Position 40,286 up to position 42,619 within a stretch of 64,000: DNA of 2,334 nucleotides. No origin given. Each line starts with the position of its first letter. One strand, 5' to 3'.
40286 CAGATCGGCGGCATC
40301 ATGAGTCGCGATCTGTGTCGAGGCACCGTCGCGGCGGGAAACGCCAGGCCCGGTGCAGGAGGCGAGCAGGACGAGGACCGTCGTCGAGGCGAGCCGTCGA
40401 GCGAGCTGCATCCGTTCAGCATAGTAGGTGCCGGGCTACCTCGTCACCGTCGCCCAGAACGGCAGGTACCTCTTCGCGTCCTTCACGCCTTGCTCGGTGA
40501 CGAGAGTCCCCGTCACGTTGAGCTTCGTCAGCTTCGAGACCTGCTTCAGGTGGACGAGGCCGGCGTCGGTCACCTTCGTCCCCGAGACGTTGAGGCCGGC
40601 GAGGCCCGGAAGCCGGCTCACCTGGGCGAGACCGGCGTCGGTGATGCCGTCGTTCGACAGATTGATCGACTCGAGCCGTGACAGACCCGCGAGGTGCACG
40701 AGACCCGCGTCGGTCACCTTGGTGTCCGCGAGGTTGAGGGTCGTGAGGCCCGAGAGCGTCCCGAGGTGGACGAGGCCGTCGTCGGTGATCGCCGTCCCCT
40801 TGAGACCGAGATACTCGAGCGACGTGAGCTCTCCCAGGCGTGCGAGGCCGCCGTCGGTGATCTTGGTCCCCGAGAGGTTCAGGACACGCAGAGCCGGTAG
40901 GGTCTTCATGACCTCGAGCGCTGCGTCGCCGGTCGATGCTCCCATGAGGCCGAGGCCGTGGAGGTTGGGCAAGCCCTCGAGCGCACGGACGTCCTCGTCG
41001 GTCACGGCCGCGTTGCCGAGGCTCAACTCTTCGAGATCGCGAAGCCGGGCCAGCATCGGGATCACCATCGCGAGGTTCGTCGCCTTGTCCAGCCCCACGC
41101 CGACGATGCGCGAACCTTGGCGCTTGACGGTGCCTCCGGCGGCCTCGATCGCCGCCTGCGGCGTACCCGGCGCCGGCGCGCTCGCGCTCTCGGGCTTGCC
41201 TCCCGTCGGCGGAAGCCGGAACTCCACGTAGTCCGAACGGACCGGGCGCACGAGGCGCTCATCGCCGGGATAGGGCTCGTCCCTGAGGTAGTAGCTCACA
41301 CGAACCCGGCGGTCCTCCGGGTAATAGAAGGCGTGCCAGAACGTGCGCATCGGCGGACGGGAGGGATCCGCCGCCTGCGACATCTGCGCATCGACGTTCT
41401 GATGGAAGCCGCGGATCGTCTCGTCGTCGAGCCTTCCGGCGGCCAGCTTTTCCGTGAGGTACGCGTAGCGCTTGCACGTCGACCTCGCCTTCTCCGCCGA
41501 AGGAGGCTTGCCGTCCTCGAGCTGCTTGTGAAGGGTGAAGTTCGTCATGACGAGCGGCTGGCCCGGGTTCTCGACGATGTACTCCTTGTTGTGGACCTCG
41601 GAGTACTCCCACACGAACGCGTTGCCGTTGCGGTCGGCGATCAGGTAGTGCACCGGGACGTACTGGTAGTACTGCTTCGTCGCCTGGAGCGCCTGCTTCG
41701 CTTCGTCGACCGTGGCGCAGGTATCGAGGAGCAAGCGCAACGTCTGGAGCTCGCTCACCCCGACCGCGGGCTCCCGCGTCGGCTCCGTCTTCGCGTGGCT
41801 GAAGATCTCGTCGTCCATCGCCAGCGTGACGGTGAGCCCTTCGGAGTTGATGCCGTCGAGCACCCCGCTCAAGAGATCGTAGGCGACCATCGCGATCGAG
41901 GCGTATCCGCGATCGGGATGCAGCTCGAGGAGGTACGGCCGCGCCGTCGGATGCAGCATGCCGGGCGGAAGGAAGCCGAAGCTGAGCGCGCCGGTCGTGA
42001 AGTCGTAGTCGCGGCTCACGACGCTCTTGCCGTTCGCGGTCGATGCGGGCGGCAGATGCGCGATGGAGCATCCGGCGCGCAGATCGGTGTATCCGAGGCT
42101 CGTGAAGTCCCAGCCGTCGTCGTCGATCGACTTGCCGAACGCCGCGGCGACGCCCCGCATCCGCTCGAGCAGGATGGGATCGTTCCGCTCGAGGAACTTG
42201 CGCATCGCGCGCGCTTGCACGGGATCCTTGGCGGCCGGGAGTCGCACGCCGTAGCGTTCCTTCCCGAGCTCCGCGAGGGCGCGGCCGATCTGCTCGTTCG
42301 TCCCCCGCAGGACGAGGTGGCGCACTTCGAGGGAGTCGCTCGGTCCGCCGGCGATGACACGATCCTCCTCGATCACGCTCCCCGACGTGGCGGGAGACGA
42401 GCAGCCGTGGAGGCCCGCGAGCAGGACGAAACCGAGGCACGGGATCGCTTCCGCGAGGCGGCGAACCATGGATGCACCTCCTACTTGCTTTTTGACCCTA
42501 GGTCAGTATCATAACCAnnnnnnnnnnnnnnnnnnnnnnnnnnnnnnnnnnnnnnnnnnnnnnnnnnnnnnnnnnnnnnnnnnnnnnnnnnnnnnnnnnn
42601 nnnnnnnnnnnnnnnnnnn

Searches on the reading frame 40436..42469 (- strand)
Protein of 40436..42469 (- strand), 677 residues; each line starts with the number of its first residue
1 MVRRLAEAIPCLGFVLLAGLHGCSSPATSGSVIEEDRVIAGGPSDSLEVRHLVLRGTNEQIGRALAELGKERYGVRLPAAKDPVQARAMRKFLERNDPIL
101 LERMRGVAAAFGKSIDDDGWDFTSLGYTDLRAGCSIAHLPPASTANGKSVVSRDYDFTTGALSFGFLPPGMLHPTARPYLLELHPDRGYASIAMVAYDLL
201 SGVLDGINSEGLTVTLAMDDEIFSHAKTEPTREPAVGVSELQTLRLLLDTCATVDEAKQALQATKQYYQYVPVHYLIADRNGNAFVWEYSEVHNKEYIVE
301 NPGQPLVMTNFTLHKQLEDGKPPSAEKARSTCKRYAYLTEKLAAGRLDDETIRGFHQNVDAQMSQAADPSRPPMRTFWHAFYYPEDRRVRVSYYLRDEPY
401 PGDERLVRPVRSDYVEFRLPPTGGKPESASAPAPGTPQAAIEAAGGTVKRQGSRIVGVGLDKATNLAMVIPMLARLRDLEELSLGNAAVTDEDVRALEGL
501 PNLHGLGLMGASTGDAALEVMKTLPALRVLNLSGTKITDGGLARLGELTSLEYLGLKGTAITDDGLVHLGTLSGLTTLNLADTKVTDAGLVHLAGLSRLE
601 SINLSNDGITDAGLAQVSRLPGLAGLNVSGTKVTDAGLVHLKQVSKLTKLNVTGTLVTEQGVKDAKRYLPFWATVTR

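Call 49: search_protein_families(library=pfam, proteins=[window:40436-42469:-], max_evalue=0.00001)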
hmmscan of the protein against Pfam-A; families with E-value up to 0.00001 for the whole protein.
window:40436-42469:- (677 aa): 6 families
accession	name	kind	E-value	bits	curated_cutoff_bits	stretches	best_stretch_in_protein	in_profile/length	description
PF12799.13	LRR_4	-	2.3e-17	63.1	27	0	575-612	3-39/44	Leucine Rich repeats (2 copies)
PF03417.21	AAT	-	3.8e-15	56.6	23.2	1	180-390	25-217/225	Acyl-coenzyme A:6-aminopenicillanic acid acyl-transferase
PF13855.12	LRR_8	-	1.7e-11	44.1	27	0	550-608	2-60/61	Leucine rich repeat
PF23598.1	LRR_14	-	1.8e-10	40.5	40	1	521-653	18-147/353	Leucine-rich repeat region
PF13516.12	LRR_6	-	1.3e-09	37.8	23.4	0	527-544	5-22/24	Leucine Rich repeat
PF02275.23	CBAH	-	4e-06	27.1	20.4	1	202-297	65-169/316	Linear amide C-N hydrolases, choloylglycine hydrolase family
